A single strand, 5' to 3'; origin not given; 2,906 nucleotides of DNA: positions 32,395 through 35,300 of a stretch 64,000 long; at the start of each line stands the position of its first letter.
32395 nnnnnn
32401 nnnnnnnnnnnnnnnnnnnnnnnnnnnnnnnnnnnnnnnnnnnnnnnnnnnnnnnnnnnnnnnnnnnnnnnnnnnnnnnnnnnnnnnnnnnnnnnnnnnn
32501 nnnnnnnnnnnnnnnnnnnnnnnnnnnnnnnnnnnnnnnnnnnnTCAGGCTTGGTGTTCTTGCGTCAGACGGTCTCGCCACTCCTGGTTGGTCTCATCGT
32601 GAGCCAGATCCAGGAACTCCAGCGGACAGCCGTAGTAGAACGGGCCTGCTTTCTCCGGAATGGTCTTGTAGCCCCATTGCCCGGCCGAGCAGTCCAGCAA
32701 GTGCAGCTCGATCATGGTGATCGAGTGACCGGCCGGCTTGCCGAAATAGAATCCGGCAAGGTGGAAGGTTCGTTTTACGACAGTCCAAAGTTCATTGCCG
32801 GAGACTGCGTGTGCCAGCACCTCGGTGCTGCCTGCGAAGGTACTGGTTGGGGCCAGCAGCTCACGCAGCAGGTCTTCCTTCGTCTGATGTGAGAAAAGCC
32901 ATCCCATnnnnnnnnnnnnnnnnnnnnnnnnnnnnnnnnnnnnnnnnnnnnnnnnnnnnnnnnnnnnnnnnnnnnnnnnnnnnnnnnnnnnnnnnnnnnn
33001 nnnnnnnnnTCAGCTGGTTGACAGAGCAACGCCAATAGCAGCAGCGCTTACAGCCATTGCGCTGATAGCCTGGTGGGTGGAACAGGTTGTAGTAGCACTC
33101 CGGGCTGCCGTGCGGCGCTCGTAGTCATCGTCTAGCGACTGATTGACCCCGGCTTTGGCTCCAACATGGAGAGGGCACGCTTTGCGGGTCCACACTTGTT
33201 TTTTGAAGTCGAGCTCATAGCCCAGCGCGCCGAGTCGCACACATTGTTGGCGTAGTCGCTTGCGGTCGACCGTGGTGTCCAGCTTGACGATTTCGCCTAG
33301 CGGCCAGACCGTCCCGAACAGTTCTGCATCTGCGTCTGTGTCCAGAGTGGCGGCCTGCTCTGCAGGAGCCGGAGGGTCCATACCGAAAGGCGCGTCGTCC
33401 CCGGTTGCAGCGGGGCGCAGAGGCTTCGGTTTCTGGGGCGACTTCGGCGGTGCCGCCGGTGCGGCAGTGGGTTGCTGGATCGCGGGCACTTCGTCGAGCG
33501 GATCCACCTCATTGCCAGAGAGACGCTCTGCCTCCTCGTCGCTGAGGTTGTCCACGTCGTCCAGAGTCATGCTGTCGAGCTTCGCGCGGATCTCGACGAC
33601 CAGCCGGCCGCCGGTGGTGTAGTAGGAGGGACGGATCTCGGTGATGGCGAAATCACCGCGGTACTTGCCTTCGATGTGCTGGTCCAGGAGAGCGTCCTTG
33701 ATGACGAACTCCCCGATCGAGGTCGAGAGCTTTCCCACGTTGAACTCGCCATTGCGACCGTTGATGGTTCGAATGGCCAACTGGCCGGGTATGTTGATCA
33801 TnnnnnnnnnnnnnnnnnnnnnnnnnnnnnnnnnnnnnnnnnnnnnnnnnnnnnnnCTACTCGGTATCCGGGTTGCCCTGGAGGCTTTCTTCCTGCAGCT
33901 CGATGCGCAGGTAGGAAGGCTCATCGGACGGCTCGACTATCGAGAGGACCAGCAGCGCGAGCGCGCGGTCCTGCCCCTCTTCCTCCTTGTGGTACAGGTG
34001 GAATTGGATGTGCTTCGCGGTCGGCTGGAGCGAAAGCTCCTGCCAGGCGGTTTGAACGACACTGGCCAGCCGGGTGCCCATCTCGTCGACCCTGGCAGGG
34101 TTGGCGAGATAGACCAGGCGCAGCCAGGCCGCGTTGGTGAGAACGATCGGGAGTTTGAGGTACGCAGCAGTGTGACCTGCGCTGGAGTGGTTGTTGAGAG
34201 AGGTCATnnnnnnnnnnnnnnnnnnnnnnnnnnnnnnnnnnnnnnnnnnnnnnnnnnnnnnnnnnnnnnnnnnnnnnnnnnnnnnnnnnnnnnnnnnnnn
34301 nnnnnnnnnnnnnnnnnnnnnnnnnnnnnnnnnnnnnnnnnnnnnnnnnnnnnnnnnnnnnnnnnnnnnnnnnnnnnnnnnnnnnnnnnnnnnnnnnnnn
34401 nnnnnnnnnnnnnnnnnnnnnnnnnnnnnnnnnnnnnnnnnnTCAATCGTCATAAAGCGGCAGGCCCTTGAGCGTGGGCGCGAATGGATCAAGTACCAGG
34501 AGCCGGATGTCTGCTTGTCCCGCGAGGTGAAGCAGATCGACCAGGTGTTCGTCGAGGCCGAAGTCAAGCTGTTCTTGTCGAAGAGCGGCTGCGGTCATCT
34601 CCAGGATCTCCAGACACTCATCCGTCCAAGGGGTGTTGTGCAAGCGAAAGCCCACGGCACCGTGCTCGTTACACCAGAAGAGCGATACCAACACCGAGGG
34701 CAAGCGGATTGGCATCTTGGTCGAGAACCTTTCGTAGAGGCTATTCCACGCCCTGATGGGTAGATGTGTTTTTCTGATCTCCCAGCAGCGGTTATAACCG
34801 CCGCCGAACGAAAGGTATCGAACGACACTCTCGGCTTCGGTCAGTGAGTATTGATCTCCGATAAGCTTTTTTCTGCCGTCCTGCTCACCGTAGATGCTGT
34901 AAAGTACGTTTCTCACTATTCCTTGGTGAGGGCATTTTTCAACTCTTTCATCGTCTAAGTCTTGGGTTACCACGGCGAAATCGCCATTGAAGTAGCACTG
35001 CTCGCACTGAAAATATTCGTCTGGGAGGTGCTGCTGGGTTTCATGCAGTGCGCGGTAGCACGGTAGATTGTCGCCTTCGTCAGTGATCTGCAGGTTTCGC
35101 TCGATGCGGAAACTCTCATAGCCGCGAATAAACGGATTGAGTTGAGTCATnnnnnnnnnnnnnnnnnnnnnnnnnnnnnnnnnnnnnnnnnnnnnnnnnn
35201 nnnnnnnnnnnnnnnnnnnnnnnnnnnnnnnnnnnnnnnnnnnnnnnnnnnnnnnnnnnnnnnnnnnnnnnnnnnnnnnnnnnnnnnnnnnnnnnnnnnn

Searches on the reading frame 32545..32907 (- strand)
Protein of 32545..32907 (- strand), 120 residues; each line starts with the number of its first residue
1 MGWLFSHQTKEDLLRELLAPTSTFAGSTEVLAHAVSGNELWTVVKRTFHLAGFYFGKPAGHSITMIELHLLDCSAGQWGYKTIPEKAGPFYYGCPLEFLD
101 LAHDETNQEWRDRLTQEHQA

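Call 87: search_solved_structures(query=window:32545-32907:-, max_evalue=1)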
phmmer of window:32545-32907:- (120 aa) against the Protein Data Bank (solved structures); distinct sequences matched with E-value up to 1: 0.

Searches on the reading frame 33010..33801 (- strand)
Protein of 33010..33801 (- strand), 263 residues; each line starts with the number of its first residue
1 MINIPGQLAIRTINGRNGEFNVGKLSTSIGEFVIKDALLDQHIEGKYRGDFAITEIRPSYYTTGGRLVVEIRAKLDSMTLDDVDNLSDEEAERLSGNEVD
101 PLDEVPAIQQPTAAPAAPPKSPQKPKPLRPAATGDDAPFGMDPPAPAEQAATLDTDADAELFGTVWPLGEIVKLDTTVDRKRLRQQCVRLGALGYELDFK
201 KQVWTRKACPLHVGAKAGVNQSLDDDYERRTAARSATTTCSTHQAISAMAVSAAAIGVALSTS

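Call 12: search_protein_families(library=pfam, proteins=[window:33010-33801:-], max_evalue=0.01)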
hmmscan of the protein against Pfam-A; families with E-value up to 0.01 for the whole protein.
window:33010-33801:- (263 aa): 1 family
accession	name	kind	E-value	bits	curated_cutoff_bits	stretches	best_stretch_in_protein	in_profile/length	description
PF11679.13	DUF3275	-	8.1e-73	244.9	25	1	2-206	1-201/201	Protein of unknown function (DUF3275)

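Call 24: search_protein_families(library=ncbifam, proteins=[window:33010-33801:-], max_evalue=0.01)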
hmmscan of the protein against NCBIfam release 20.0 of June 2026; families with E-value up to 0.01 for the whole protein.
window:33010-33801:- (263 aa): 0 families

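Call 25: search_protein_families(library=phrogs, proteins=[window:33010-33801:-], max_evalue=0.01)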
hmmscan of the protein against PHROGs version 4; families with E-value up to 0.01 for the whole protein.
window:33010-33801:- (263 aa): 0 families

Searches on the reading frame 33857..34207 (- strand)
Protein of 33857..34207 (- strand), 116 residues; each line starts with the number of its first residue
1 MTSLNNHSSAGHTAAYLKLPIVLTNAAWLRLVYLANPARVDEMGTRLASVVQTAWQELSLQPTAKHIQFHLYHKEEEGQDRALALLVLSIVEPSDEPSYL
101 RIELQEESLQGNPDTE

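Call 12: search_protein_families(library=pfam, proteins=[window:33857-34207:-], max_evalue=0.01)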
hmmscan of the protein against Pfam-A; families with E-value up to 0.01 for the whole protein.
window:33857-34207:- (116 aa): 0 families

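Call 24: search_protein_families(library=ncbifam, proteins=[window:33857-34207:-], max_evalue=0.01)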
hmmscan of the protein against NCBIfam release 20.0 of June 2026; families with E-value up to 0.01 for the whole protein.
window:33857-34207:- (116 aa): 0 families

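Call 25: search_protein_families(library=phrogs, proteins=[window:33857-34207:-], max_evalue=0.01)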
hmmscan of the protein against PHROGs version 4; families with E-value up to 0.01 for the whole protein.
window:33857-34207:- (116 aa): 0 families

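Call 88: search_solved_structures(query=window:33857-34207:-, max_evalue=1)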
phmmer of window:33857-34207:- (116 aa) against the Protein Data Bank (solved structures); distinct sequences matched with E-value up to 1: 0.

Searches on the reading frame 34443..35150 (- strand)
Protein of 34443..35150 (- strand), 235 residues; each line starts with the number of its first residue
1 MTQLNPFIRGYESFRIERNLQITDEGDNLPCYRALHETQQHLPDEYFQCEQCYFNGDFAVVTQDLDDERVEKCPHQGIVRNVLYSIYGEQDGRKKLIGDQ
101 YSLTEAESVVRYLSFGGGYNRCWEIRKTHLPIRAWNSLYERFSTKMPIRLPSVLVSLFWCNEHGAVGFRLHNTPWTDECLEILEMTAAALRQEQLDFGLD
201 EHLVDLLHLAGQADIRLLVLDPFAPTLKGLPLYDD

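Call 12: search_protein_families(library=pfam, proteins=[window:34443-35150:-], max_evalue=0.01)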
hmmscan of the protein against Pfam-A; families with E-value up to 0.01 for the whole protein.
window:34443-35150:- (235 aa): 1 family
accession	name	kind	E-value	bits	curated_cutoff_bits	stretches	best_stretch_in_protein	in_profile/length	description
PF19419.5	DUF5983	-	5.9e-07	30.1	27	1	158-235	30-90/90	Family of unknown function (DUF5983) C-terminal domain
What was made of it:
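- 35148..35209 (-): Leader I, a divergent copy 5' of the DUF5983 gene 34443-35150. Pfam DUF5983 (call 12).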

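Call 24: search_protein_families(library=ncbifam, proteins=[window:34443-35150:-], max_evalue=0.01)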
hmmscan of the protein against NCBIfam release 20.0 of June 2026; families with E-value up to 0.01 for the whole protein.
window:34443-35150:- (235 aa): 0 families

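Call 25: search_protein_families(library=phrogs, proteins=[window:34443-35150:-], max_evalue=0.01)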
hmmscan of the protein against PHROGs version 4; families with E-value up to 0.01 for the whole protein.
window:34443-35150:- (235 aa): 0 families
